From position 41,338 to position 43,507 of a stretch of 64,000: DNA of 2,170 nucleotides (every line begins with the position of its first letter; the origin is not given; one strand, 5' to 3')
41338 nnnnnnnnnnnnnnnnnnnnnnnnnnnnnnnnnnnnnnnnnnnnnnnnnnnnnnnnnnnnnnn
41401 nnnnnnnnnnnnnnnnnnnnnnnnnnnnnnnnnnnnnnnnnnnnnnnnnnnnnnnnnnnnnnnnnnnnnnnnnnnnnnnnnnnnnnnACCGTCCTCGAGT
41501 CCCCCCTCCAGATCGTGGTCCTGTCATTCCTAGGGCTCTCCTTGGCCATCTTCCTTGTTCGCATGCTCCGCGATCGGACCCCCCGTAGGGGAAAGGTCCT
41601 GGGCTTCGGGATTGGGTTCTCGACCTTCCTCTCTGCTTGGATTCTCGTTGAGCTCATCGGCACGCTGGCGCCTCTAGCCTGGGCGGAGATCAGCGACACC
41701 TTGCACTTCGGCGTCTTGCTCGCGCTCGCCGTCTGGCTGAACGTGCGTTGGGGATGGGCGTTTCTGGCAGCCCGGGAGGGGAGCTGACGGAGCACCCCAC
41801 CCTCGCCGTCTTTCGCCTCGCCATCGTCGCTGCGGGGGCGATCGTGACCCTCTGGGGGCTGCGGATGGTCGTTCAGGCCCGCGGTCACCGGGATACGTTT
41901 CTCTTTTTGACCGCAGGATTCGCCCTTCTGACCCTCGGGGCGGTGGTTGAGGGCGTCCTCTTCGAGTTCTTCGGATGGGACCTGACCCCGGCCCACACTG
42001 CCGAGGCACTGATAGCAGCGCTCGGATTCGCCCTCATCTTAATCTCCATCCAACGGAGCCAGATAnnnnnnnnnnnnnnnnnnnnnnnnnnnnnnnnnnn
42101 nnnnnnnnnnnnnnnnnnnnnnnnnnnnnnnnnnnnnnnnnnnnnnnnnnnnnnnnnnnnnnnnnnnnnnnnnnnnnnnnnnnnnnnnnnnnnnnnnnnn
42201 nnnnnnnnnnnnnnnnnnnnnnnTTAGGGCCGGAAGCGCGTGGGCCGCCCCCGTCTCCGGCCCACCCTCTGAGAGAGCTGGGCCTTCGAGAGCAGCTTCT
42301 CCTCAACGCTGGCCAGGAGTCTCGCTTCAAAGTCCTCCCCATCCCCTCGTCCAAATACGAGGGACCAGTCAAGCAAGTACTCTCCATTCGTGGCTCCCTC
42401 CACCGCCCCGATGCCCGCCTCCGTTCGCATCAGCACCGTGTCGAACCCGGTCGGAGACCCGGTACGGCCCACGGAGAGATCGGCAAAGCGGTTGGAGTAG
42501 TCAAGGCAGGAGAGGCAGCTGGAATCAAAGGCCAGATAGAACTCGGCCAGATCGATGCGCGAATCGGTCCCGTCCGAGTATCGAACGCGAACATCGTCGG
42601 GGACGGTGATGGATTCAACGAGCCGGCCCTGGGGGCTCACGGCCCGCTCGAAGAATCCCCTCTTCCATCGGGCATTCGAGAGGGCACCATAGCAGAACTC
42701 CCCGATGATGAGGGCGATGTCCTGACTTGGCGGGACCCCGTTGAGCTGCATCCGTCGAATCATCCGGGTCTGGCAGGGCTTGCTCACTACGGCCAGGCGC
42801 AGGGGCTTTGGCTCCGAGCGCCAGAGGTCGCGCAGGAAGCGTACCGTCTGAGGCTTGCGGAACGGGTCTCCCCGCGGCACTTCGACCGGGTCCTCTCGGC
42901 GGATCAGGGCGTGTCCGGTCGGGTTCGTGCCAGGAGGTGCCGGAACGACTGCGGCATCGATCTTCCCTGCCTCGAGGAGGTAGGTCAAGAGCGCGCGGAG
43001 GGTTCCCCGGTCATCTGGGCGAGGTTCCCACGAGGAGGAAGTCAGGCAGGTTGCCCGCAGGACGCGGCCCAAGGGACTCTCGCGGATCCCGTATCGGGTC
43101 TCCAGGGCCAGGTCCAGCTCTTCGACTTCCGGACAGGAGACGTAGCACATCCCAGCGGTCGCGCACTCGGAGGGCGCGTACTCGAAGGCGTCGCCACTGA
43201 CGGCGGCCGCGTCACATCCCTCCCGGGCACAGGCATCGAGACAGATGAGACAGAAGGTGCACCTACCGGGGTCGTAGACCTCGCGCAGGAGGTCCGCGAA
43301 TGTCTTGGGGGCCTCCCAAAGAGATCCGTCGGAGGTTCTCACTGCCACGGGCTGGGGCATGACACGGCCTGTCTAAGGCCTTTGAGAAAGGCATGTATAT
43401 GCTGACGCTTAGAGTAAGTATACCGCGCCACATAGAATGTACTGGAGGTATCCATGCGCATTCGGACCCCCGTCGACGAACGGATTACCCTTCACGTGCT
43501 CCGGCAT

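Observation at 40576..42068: wHTH regulator followed by four tandem, partly overlapping genes for paralogous two-TM mini-proteins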

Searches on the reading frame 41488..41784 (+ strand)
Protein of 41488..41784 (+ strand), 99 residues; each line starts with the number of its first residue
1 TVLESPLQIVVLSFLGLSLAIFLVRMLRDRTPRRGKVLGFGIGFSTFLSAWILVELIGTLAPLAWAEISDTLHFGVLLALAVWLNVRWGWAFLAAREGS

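Call 3: search_protein_families(library=pfam, proteins=[window:41515-41784:+], max_evalue=1)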
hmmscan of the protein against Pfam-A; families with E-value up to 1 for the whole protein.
window:41515-41784:+ (90 aa): 0 families

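Call 4: search_protein_families(library=ncbifam, proteins=[window:41515-41784:+], max_evalue=1)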
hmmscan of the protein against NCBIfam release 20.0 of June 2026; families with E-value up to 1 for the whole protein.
window:41515-41784:+ (90 aa): 0 families

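Call 24: find_homologous_proteins(query=window:41488-41784:+)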
Query window:41488-41784:+ (99 aa): 15 proteins with E <= 0.001 among 111 candidates.
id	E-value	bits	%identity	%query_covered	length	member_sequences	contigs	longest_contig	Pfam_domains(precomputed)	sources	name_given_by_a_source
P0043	2.4e-44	168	99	82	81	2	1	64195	-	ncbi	ncbi:MAG: hypothetical protein ACE5JE_04105 [Thermoplasmata archaeon]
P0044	9.8e-42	159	86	91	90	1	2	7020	-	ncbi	ncbi:MAG: hypothetical protein V3W28_08020 [Thermoplasmata archaeon]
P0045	4.3e-40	154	88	76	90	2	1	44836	-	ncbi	ncbi:MAG: hypothetical protein ACE5JE_05445 [Thermoplasmata archaeon]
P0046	1.9e-38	149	84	80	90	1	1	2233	-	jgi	jgi:hypothetical protein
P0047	3.5e-37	144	82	86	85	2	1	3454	-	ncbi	ncbi:MAG: hypothetical protein V3W28_05655 [Thermoplasmata archaeon]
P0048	4.1e-36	141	72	97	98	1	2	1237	-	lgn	-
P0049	2.0e-34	136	84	80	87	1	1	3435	-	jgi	jgi:hypothetical protein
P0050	9.2e-33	130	88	73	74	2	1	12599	-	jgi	jgi:hypothetical protein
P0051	2.3e-31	126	67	98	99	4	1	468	-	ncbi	-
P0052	4.5e-29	118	63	80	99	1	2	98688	-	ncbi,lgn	-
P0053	4.5e-29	118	67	73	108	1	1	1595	-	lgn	-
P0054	1.1e-28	117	64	98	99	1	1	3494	-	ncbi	-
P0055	2.0e-27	113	75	64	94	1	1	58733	-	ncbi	ncbi:MAG: hypothetical protein ACE5LS_02015 [Thermoplasmata archaeon]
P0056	2.2e-26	110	65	79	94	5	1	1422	-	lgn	-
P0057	8.5e-25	105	64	79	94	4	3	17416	-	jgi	jgi:hypothetical protein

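Call 65: search_protein_representatives(alignment_id=A4)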
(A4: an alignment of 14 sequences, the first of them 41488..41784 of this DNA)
Query: 14 sequences, 94 profile positions. Proteins with E-value up to 0.001 (for the whole library): 25; up to 1e-10: 10; up to 1e-30: 1. The best 25 are listed.
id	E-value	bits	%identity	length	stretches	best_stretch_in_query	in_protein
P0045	8.8e-44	163.6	-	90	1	5-93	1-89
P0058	1.4e-20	89.3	-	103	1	3-93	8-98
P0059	3.4e-20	88.0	-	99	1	2-93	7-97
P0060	1.4e-19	86.0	-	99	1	6-93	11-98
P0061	9.8e-17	76.9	-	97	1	2-93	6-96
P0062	2.1e-15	72.6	-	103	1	6-92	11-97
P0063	1.0e-14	70.4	-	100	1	2-93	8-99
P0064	2.2e-13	66.2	-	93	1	6-84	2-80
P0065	2.1e-11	59.8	-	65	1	35-92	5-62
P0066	8.5e-11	57.9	-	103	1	4-74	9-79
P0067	2.4e-10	56.4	-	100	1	5-93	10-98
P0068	4.9e-10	55.4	-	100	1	3-93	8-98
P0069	1.3e-09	54.1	-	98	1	2-93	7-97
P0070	6.7e-08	48.6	-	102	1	13-93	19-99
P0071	9.3e-08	48.1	-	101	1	2-92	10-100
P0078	9.2e-06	41.7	-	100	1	3-92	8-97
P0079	4.1e-05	39.6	-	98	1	3-91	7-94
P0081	2.0e-04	37.4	-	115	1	2-92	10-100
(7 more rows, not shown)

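Call 81: search_protein_families(library=padloc, proteins=[window:41488-41784:+], max_evalue=0.1)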
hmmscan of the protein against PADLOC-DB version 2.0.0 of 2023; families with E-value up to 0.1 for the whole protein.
window:41488-41784:+ (99 aa): 0 families

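Call 82: search_protein_families(library=phrogs, proteins=[window:41488-41784:+], max_evalue=0.1)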
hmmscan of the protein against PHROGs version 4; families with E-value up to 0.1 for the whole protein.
window:41488-41784:+ (99 aa): 0 families

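Call 92: find_encoding_contigs(protein=P0071, flank=3000, max_places=2)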
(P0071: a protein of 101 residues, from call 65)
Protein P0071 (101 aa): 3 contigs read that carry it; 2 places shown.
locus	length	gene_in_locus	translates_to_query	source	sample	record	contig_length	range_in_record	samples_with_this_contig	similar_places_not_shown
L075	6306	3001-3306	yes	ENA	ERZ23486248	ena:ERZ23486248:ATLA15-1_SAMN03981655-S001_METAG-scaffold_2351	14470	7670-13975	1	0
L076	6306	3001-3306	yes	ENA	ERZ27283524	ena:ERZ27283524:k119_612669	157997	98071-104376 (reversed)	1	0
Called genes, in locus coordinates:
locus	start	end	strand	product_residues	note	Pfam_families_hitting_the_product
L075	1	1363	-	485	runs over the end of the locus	PF12801:Fer4_5 (weak)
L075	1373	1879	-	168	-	PF13473:Cupredoxin_1 (weak)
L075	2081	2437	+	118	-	PF01022:HTH_5 (faint), PF12840:HTH_20 (weak)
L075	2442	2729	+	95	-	PF24365:DUF7521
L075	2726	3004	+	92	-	-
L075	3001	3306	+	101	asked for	-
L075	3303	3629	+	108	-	-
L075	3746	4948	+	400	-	PF00162:PGK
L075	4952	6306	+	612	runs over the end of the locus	PF00082:Peptidase_S8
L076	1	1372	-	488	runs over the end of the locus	PF12801:Fer4_5 (weak)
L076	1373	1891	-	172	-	PF13473:Cupredoxin_1 (weak)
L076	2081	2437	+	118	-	PF01022:HTH_5 (faint), PF12840:HTH_20 (weak)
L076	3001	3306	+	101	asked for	-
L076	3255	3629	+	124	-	-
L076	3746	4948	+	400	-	PF00162:PGK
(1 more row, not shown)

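Call 93: find_encoding_contigs(protein=P0063, flank=3000, max_places=2)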
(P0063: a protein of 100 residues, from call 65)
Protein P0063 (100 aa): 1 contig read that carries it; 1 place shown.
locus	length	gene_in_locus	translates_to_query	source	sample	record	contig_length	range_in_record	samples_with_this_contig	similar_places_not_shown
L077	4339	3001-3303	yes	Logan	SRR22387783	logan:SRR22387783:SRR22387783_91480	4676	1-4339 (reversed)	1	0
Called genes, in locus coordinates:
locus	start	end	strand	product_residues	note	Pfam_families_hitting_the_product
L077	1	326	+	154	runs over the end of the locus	PF00731:AIRC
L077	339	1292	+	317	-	PF02540:NAD_synthase (weak), PF00958:GMP_synt_C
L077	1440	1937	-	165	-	PF13473:Cupredoxin_1 (weak), PF00127:Copper-bind (faint)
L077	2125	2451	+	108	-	PF12840:HTH_20 (weak), PF09339:HTH_IclR (faint)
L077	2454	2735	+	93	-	PF24365:DUF7521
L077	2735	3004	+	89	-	-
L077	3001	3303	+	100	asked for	-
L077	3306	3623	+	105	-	PF24365:DUF7521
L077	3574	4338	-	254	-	?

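Call 94: find_encoding_contigs(protein=P0078, flank=3500, max_places=1)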
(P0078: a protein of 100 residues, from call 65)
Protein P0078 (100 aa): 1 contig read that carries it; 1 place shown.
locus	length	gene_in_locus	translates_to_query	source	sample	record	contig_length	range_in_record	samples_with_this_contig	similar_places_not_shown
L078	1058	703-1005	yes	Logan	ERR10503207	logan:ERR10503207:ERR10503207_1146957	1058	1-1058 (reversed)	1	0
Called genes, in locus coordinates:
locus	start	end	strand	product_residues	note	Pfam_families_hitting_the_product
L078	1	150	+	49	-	?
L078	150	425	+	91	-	PF24365:DUF7521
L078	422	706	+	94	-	-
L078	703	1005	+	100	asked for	-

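Call 95: find_encoding_contigs(protein=P0079, flank=3500, max_places=1)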
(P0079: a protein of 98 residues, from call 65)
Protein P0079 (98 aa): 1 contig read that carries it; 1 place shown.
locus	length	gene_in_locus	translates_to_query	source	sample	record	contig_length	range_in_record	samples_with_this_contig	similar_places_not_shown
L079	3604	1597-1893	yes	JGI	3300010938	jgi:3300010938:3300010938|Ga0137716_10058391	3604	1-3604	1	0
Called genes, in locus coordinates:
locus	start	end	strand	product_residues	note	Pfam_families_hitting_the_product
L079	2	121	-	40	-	?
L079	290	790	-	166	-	-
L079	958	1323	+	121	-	-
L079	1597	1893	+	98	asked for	-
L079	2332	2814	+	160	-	-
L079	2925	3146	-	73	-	-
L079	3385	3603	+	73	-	?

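Call 96: find_encoding_contigs(protein=P0081, flank=3500, max_places=1)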
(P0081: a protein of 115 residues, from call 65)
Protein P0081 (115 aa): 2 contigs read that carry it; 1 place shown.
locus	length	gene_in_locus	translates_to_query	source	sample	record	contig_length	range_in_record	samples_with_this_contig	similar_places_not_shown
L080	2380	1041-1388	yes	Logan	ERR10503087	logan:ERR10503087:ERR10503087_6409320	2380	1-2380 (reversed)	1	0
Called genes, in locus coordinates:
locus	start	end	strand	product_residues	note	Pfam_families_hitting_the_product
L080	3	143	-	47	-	?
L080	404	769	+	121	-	PF09339:HTH_IclR (weak), PF12840:HTH_20 (weak), PF01978:TrmB (weak)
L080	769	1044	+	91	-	-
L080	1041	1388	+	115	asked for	-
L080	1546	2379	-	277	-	?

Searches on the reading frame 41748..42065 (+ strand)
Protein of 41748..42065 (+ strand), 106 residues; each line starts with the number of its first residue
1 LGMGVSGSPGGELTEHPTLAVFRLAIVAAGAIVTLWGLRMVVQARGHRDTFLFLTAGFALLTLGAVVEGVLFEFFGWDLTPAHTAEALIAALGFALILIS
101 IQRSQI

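Call 3: search_protein_families(library=pfam, proteins=[window:41748-42065:+], max_evalue=1)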
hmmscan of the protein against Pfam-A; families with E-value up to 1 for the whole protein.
window:41748-42065:+ (106 aa): 5 families
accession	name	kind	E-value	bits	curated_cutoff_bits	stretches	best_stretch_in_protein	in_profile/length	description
PF24365.1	DUF7521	-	1.3e-11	45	27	1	20-101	2-81/82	Family of unknown function (DUF7521)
PF04226.18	Transgly_assoc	-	0.012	16.3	25.3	1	63-101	6-43/49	Transglycosylase associated protein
PF10801.13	DUF2537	-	0.081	13.6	23.2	1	16-43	32-59/80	Protein of unknown function (DUF2537)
PF14029.11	DUF4244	-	0.27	11.1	27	1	87-104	21-38/54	Protein of unknown function (DUF4244)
PF18920.5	DUF5671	-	0.36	11.1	28.4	0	26-98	53-130/132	Domain of unknown function (DUF5671)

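Call 4: search_protein_families(library=ncbifam, proteins=[window:41748-42065:+], max_evalue=1)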
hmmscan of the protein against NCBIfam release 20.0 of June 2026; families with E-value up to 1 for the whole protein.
window:41748-42065:+ (106 aa): 0 families

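Call 81: search_protein_families(library=padloc, proteins=[window:41784-42065:+], max_evalue=0.1)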
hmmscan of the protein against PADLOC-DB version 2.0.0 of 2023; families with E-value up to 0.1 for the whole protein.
window:41784-42065:+ (94 aa): 0 families

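Call 82: search_protein_families(library=phrogs, proteins=[window:41784-42065:+], max_evalue=0.1)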
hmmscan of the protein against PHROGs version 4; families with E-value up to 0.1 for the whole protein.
window:41784-42065:+ (94 aa): 1 family
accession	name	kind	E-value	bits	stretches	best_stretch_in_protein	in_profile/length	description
phrog_33441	-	unknown function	0.027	15.7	1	56-85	16-45/79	-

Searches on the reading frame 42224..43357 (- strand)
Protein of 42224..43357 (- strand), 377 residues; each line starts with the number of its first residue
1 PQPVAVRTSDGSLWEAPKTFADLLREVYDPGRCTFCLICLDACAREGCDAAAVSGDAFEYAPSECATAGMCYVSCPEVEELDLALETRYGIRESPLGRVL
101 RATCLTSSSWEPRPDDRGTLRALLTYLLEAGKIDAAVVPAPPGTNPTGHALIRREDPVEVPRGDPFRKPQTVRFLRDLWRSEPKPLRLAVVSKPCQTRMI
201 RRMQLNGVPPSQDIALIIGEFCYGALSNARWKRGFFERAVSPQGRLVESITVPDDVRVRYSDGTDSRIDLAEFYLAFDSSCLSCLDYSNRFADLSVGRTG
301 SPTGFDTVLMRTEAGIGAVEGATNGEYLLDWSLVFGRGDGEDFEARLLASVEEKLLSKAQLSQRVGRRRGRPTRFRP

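Call 3: search_protein_families(library=pfam, proteins=[window:42224-43357:-], max_evalue=1)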
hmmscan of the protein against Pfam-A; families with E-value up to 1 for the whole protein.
window:42224-43357:- (377 aa): 5 families
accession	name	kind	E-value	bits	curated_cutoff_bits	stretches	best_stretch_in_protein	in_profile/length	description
PF04432.18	FrhB_FdhB_C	-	1.7e-22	80.4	23.3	1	187-328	3-142/150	Coenzyme F420 hydrogenase/dehydrogenase, beta subunit C terminus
PF13237.11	Fer4_10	-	0.00029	21.1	25.5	1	27-76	3-53/53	4Fe-4S dicluster domain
PF04422.18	FrhB_FdhB_N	-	0.0074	16.8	22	1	118-142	19-43/78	Coenzyme F420 hydrogenase/dehydrogenase, beta subunit N-term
PF14697.11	Fer4_21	-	0.019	15.5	35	1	31-77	6-53/59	4Fe-4S dicluster domain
PF00037.32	Fer4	-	0.033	14.4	21.1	1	27-43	2-18/24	4Fe-4S binding domain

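Call 4: search_protein_families(library=ncbifam, proteins=[window:42224-43357:-], max_evalue=1)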
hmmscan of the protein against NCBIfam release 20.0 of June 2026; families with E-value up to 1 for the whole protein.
window:42224-43357:- (377 aa): 15 families
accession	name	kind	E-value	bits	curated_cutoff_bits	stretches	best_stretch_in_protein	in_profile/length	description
NF006807.0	PRK09325.1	subfamily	4.5e-19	68.6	269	1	115-324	25-237/283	coenzyme F420-reducing hydrogenase subunit beta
TIGR03289.1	frhB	equivalog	3.8e-16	59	331.5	1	115-319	22-229/275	coenzyme F420 hydrogenase subunit beta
NF006808.0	PRK09326.1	equivalog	2.9e-15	56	444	1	111-316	88-288/341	F420H2 dehydrogenase subunit F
NF040616.1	F420_dehyd_FpoF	exception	5.1e-14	52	475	1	114-315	90-286/337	F420H2 dehydrogenase subunit FpoF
TIGR03287.1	methan_mark_16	hypoth_equivalog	0.00072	18.1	363.95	1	24-83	295-351/391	methanogenesis marker 16 metalloprotein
NF010366.0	PRK13795.1-1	equivalog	0.0059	14.8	745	1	15-75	592-648/667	hypothetical protein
TIGR02700.1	flavo_MJ0208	hypoth_equivalog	0.036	13.3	251.35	1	31-77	148-191/234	dihydromethanopterin reductase (acceptor)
NF004543.0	PRK05888.2-5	equivalog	0.19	11.2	243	1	29-44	96-111/217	NADH-quinone oxidoreductase subunit NuoI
NF040770.1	hetero_SS_HdrA2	exception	0.24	9.4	1100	1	21-77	567-620/777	CoB-CoM heterodisulfide reductase HdrA2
TIGR02912.1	sulfite_red_C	equivalog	0.27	10.2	324.1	1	26-77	164-215/314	sulfite reductase subunit C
NF043069.1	T4HPD_activ_SAM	equivalog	0.43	9.9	425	1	27-77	47-94/299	trans-4-hydroxy-L-proline dehydratase activase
NF045790.1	OxalOxreddelta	equivalog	0.57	9.3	230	1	25-77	254-303/316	oxalate oxidoreductase subunit delta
NF043039.1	HgcAB_like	equivalog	0.82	9.2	285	0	28-77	297-346/350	HgcAB-like fusion protein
NF006391.0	PRK08640.1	equivalog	0.95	8.3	244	1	58-80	148-170/254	succinate dehydrogenase iron-sulfur subunit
NF004541.0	PRK05888.2-2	equivalog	0.96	9.2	217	0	29-56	92-119/168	NADH-quinone oxidoreductase subunit NuoI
